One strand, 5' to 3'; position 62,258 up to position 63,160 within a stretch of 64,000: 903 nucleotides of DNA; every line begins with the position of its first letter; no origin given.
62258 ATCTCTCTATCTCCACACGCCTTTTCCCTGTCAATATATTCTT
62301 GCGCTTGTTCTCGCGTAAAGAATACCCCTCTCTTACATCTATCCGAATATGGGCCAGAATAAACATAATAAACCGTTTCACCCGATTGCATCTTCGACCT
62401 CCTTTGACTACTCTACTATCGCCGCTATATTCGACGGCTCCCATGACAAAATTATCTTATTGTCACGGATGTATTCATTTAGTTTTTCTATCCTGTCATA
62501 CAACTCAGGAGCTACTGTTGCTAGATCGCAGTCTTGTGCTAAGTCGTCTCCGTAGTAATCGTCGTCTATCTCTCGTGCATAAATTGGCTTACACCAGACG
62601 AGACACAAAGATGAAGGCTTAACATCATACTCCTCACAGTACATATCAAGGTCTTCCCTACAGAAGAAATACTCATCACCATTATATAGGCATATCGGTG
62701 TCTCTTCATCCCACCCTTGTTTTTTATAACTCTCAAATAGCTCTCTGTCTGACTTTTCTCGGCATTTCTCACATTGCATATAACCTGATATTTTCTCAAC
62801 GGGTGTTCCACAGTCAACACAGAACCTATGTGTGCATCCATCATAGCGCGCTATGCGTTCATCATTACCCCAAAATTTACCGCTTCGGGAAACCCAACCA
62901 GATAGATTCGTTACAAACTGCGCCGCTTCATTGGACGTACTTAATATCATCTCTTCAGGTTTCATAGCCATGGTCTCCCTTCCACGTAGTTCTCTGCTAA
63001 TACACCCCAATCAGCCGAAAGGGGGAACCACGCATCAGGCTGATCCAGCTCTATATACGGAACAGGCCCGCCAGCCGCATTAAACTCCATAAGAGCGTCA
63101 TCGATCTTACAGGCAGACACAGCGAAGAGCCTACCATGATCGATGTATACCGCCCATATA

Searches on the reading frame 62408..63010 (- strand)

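Call 32: search_protein_families(library=pfam, proteins=[window:62408-63010:-], max_evalue=0.01)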
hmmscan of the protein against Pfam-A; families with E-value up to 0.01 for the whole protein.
window:62408-63010:- (200 aa): 1 family
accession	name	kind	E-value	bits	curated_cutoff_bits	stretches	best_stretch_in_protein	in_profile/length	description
PF09297.16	Zn_ribbon_NUD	-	0.0012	18.9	24.8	1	60-85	2-29/32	NADH pyrophosphatase zinc ribbon domain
